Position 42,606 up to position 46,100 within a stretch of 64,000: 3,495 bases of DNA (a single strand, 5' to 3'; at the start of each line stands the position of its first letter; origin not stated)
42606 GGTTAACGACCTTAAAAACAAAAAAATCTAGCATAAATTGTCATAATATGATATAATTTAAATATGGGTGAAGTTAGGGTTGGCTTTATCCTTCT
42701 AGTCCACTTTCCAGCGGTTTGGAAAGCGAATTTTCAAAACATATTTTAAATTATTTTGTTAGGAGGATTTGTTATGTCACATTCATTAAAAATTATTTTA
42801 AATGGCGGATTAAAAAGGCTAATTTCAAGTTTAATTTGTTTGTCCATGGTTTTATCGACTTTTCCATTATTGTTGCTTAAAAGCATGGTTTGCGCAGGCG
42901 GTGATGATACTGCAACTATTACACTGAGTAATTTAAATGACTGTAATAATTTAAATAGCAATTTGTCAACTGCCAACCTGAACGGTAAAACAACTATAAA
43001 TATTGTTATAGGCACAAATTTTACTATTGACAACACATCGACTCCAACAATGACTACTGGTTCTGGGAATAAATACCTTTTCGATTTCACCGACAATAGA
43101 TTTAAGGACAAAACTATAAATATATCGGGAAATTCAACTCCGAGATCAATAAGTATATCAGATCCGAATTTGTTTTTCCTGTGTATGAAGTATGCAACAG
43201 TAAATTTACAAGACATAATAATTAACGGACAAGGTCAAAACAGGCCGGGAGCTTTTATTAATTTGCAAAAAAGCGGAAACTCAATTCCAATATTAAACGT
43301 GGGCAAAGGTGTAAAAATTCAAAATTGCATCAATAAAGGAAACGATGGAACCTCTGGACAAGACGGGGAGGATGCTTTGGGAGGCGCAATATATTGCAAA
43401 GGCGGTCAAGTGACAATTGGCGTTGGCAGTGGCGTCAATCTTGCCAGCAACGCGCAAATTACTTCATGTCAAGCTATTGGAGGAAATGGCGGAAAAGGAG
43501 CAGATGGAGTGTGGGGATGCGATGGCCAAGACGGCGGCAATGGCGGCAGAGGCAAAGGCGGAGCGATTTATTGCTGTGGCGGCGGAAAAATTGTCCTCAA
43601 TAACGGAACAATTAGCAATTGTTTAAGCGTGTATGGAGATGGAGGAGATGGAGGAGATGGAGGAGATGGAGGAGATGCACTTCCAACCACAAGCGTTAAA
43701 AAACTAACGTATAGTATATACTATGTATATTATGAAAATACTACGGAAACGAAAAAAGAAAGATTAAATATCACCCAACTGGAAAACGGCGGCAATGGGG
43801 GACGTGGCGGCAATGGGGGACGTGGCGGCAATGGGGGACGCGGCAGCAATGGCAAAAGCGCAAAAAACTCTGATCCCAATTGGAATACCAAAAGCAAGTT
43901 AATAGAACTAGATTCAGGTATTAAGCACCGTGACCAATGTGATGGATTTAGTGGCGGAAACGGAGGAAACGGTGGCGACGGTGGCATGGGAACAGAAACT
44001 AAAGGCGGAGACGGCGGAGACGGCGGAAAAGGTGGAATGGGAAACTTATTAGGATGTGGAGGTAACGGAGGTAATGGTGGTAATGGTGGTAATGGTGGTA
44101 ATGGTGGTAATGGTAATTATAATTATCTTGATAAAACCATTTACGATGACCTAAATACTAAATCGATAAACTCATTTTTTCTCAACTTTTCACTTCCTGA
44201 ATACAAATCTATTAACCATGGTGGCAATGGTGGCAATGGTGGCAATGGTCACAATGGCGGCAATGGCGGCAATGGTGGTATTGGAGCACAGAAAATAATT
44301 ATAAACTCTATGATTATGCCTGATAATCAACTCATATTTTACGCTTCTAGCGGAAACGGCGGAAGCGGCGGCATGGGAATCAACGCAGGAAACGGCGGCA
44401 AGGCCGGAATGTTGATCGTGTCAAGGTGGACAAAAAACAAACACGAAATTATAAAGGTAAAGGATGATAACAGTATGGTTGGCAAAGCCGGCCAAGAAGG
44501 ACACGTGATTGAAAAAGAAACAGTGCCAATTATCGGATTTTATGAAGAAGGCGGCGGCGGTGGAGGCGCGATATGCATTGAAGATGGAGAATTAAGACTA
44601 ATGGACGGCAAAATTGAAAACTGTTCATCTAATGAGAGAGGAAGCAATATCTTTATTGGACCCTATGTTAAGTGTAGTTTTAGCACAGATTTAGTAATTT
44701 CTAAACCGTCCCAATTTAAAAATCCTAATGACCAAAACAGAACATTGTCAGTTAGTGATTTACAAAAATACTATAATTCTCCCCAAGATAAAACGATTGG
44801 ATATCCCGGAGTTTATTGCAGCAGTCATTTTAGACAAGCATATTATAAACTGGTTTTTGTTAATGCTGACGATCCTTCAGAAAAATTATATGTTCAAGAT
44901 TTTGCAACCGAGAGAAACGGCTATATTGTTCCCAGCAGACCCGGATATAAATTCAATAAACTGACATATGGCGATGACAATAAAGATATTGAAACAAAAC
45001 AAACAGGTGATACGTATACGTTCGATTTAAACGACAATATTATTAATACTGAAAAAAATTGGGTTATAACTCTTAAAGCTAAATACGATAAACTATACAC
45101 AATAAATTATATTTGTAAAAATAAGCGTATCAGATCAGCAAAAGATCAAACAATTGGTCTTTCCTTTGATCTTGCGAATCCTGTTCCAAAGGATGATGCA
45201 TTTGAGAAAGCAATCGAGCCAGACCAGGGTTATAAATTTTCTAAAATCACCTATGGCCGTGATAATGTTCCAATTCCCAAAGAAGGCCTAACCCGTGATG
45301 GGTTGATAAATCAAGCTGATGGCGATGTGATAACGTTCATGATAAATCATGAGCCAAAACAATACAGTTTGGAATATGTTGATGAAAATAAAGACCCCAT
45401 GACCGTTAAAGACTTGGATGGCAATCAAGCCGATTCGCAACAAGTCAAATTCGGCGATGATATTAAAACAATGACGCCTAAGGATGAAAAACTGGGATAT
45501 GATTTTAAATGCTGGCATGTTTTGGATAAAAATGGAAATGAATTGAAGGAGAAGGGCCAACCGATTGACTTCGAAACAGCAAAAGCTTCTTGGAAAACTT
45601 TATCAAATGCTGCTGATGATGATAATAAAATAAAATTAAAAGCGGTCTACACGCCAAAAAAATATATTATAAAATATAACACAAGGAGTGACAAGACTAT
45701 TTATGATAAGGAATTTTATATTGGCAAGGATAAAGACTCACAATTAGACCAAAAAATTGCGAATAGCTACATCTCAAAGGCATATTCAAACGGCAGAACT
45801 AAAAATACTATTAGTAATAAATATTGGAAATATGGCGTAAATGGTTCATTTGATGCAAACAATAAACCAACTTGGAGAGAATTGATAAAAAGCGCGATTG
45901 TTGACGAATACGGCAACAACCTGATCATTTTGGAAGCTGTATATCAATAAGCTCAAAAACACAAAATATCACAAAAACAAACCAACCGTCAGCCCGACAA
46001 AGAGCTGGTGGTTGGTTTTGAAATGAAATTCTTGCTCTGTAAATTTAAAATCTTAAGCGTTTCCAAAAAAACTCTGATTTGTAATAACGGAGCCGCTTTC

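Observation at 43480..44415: P2 carries six GGN/GGD/GGR glycine-rich blocks alternating with non-glycine segments, encoded by in-frame microsatellites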

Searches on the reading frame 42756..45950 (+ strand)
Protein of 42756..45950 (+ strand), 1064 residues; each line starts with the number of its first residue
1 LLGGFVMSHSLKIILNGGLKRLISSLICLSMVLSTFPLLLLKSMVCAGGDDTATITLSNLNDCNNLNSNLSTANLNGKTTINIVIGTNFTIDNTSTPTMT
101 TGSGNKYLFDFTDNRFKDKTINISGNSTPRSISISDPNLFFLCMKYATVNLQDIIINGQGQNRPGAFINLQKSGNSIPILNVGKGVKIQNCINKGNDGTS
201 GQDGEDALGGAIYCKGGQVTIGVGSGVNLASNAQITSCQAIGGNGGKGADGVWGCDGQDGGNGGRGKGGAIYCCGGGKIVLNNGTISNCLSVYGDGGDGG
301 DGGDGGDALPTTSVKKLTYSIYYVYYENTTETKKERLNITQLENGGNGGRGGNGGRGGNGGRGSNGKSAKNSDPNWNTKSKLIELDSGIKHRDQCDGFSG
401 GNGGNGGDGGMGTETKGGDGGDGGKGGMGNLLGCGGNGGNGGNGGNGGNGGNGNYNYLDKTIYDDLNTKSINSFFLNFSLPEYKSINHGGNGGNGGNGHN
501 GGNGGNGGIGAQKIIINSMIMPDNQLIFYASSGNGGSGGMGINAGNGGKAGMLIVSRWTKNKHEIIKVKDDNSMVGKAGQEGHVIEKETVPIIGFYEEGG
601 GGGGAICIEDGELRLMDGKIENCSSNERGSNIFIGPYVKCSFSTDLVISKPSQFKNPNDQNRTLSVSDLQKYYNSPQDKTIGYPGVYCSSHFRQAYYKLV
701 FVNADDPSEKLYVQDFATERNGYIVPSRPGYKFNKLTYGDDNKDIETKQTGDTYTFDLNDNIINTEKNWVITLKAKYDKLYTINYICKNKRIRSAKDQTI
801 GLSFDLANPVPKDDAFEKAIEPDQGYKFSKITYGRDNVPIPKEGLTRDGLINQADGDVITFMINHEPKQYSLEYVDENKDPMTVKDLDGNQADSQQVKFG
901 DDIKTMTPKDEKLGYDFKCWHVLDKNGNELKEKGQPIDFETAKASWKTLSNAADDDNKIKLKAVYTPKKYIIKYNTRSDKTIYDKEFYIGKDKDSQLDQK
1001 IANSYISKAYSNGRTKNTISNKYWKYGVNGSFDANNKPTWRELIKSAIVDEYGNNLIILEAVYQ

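Call 4: search_protein_families(library=pfam, proteins=[window:42756-45950:+], max_evalue=0.1)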
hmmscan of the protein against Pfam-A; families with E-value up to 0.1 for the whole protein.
window:42756-45950:+ (1064 aa): 0 families

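Call 7: find_homologous_proteins(query=window:42756-45950:+, max_evalue=0.001)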
Query window:42756-45950:+ (1064 aa): 1 proteins with E <= 0.001 among 8000 candidates.
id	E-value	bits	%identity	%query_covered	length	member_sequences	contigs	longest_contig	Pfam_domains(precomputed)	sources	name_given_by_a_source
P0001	9.3e-5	38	38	2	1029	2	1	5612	PF00082.28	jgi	-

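Call 8: search_solved_structures(query=window:42756-45950:+, max_evalue=1, show_alignments=3)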
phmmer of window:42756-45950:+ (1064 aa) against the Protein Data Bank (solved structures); distinct sequences matched with E-value up to 1: 25.
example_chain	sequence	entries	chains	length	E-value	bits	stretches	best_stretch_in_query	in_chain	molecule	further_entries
3p8c_D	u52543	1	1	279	0.016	16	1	329-362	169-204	Wiskott-Aldrich syndrome protein family member 1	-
22tu_SC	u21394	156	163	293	0.043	14.7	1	399-482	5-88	40S ribosomal protein S2 | 40S RIBOSOMAL PROTEIN ES28 | 40S RIBOSOMAL PROTEIN US5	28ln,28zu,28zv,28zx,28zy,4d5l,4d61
7oyd_CC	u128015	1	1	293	0.092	13.6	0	399-482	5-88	40S ribosomal protein S2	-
9mr4_v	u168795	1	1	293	0.092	13.5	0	399-482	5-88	Small ribosomal subunit protein uS5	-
9qqp_J3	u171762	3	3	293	0.099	13.5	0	399-482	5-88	Small ribosomal subunit protein uS5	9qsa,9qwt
11kh_S2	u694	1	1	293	0.1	13.4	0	399-482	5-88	40S ribosomal protein S2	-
7o7y_Ab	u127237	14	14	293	0.11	13.3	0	399-482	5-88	Ribosomal protein uS5 | 40S ribosomal protein uS5 | Ribosomal_S5_C domain-containing protein,40S ribosomal protein S2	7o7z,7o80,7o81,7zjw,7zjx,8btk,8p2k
9q7q_v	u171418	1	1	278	0.11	13.3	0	399-482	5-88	Small ribosomal subunit protein uS5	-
7cpu_SC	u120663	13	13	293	0.11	13.3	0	399-482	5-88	40S ribosomal protein S2 | Small ribosomal subunit protein uS5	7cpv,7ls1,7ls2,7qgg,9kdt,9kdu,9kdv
7xez_A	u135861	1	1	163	0.13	13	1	341-453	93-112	Histone acetyltransferase p300,NUT family member 1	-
8ubg_A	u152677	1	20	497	0.2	12.4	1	341-406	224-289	DpHF19,Green fluorescent protein (Fragment)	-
9npx_A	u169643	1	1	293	0.24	12.2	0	399-482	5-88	40S ribosomal protein S2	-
7zq8_A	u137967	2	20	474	0.27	12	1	435-454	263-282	VelcroVax tandem HBcAg with SUMO-Affimer inserted at MIR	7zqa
7oya_C2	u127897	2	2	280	0.28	12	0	346-389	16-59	40S ribosomal protein S2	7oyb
5the_A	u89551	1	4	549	0.29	11.9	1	340-365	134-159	Uncharacterized protein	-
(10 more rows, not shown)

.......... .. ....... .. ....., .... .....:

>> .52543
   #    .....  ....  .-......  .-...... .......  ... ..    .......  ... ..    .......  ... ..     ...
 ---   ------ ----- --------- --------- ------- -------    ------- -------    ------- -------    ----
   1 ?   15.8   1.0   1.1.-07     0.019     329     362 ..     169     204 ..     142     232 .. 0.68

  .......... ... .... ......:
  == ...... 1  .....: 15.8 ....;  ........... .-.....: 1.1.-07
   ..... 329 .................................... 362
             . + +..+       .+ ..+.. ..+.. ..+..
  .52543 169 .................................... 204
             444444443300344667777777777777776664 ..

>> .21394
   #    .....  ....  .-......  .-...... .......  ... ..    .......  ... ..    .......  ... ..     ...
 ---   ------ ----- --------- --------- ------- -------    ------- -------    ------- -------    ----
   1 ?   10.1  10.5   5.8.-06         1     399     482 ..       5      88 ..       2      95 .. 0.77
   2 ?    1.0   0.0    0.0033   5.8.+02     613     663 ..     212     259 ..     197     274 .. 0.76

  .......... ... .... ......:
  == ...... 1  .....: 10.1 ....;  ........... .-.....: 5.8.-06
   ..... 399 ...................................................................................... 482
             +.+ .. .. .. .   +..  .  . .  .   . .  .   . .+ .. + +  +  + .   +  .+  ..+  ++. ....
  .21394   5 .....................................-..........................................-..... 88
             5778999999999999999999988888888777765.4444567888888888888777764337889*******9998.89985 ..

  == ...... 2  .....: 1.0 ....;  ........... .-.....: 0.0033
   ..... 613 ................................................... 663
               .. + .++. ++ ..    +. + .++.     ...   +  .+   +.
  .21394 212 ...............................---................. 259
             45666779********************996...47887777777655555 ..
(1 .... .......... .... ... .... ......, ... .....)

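Call 10: search_protein_families(library=ncbifam, proteins=[window:42756-45950:+], max_evalue=0.1)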
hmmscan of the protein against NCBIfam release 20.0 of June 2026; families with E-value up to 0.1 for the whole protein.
window:42756-45950:+ (1064 aa): 0 families

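Call 11: find_encoding_contigs(protein=window:42756-45950:+, flank=10000, max_places=10)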
Protein window:42756-45950:+ (1064 aa): no gene with exactly this product is on record in the collection.

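Call 13: find_encoding_contigs(protein=window:42774-45950:+, flank=10000, max_places=10)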
Protein window:42774-45950:+ (1058 aa): no gene with exactly this product is on record in the collection.

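Call 51: search_protein_representatives(protein=window:42774-45947:+)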
Query: 1058 residues. Proteins with E-value up to 0.001 (for the whole library): 30; up to 1e-10: 15; up to 1e-30: 5. The best 30 are listed.
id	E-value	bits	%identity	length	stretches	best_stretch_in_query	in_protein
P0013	7.5e-176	603.3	64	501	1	572-1057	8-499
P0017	3.3e-93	329.6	68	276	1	1-248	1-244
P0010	2.8e-77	276.9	45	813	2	667-1058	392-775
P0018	1.5e-42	161.9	60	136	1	928-1058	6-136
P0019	6.4e-32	126.7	36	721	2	5-283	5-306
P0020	9.7e-28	112.9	42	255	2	844-949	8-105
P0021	3.0e-22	94.7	45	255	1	6-219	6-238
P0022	1.9e-21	92.0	46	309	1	4-185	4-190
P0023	1.2e-18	82.8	44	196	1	25-215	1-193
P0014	3.7e-17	77.8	32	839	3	1-291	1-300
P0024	4.0e-16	74.4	42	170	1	6-165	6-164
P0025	2.0e-13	65.5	41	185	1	60-192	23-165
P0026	7.3e-13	63.6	46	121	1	683-793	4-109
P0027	7.5e-13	63.6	31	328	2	936-1056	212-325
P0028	8.2e-11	56.8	50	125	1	4-106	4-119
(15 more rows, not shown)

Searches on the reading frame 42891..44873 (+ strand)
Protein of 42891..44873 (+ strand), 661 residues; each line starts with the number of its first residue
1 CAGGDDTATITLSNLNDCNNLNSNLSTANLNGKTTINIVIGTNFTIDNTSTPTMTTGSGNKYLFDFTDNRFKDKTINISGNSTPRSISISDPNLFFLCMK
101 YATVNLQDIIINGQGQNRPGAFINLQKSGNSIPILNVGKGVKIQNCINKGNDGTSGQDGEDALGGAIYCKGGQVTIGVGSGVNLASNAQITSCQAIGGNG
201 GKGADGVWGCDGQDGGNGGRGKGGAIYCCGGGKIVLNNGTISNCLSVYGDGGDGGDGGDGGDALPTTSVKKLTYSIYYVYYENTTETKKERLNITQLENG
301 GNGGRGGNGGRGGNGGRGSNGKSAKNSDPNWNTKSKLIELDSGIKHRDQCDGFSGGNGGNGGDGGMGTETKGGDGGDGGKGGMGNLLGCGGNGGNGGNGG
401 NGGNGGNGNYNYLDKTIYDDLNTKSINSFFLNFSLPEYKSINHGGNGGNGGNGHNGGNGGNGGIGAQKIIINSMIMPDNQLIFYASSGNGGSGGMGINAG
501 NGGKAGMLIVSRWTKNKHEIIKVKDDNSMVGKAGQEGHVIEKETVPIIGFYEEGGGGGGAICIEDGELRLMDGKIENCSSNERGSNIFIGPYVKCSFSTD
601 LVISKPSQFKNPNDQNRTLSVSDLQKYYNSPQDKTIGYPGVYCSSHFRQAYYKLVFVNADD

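Call 50: predict_structure(alignment_id=A3)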
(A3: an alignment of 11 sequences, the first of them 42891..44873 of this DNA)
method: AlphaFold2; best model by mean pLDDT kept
length: 661 residues; sequences in the alignment: 11
mean_pLDDT: 51.3   pTM: 0.52
mean pLDDT of the five models: 51.3, 51.1, 49.7, 48.2, 45.5
residues with pLDDT >= 90: 48; 70-90: 147; 50-70: 78; < 50: 388
segments of 3 or more residues with pLDDT < 50: 1-3, 153-158, 180-185, 200-219, 249-556, 610-617, 623-639, 646-661
pLDDT, mean of each block of 10 residues (from residue 1): 67 80 70 88 82 56 87 91 89 88 92 85 83 88 85 47 73 69 56 69 36 41 75 82 66 37 29 33 40 33 31 31 30 25 28 30 32 31 28 30 29 36 37 27 30 32 31 35 33 29 31 36 32 27 29 47 77 73 65 66 62 45 45 40 49 33 33
secondary structure, 60 per line:
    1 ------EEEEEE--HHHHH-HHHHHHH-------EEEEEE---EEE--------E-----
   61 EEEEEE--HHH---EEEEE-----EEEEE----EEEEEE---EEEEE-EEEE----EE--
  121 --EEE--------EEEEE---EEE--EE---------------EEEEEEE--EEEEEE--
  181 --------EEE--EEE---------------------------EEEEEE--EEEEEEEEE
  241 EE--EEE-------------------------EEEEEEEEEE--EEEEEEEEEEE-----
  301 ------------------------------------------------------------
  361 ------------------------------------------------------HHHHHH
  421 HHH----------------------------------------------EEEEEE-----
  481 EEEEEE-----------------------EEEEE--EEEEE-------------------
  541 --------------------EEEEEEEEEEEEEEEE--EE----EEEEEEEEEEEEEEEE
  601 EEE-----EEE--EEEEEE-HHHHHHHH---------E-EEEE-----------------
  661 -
elements in order (helices of 4 or more, strands of 3 or more residues): E7-12 H15-19 H21-27 E35-40 E44-46 E61-66 E75-79 E85-89 E94-99 E103-107 E109-112 E123-125 E134-138 E142-144 E164-170 E173-178 E189-191 E194-196 E224-229 E232-242 E245-247 E273-282 E285-295 H415-423 E470-475 E481-486 E510-514 E517-521 E561-576 E585-603 E609-611 E614-619 H621-628 E640-643

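Call 54: fold_search(model_id=the predicted structure, library=pdb)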
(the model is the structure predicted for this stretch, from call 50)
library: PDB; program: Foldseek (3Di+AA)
matches with E <= 10: 27; with E <= 0.001: 0
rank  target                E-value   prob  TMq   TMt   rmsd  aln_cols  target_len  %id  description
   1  1ia5_A                2.9e-01  0.13  0.13  0.21  14.3       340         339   11  POLYGALACTURONASE FROM ASPERGILLUS ACULEATUS (released 2001-09-19)
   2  6xja_P                3.3e-01  0.12  0.13  0.08  11.8       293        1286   11  Streptococcus Pneumoniae IgA1 Protease with IgA1 substrate (released 2021-01-20)
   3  8bwk_D                4.9e-01  0.12  0.13  0.13  13.0       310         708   12  Metagenomic derived PL6 alginate lyase (released 2023-12-20)
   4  2iq7_F                2.0e+00  0.03  0.10  0.15  15.2       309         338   13  Crystal structure of the polygalacturonase from Colletotrichum lupini and its implications for the interaction with po (released 2007-10-23)
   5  1ru4                  2.3e+00  0.05  0.14  0.20  12.0       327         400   10  Crystal structure of pectate lyase Pel9A (released 2004-04-13)
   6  5c1c                  2.7e+00  0.09  0.16  0.31   9.7       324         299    8  Crystal Structure of the Pectin Methylesterase from Aspergillus niger in Deglycosylated Form (released 2015-07-01)
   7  1idk                  2.9e+00  0.03  0.12  0.18  12.1       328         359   11  PECTIN LYASE A (released 1997-10-15)
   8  5c1e                  3.2e+00  0.02  0.08  0.15  16.3       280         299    9  Crystal Structure of the Pectin Methylesterase from Aspergillus niger in Penultimately Deglycosylated Form (N-acetylgluc (released 2015-07-01)
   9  4z03_A                3.7e+00  0.08  0.13  0.35  11.2       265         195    8  C. bescii Family 3 pectate lyase double mutant K108A in complex with trigalacturonic acid (released 2015-12-23)
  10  8vol_C                4.1e+00  0.05  0.04  0.15  21.8        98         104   15  Apex domain deletion mutant of bacteriophage P2 central spike protein, membrane-piercing module (released 2024-08-07)
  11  3t9g_B                4.5e+00  0.08  0.13  0.38  10.6       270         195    8  The crystal structure of family 3 pectate lyase from Caldicellulosiruptor bescii (released 2012-05-09)
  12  4z06_B                4.5e+00  0.06  0.13  0.34  11.2       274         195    8  C. bescii Family 3 pectate lyase double mutant K108A/R133A in complex with ALPHA-D-GALACTOPYRANURONIC ACID (released 2015-12-23)
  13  4yzx_A                5.0e+00  0.06  0.13  0.35  12.5       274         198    9  C. bescii Family 3 pectate lyase double mutant K108A/D107N in complex with trigalacturonic acid (released 2015-12-23)
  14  3ak5_D                5.0e+00  0.01  0.07  0.05  15.0       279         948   11  Hemoglobin protease (Hbp) passenger missing domain-2 (released 2010-10-06)
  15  1hg8_A                5.3e+00  0.02  0.11  0.17  16.3       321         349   15  Endopolygalacturonase from the phytopathogenic fungus Fusarium moniliforme (released 2001-11-10)
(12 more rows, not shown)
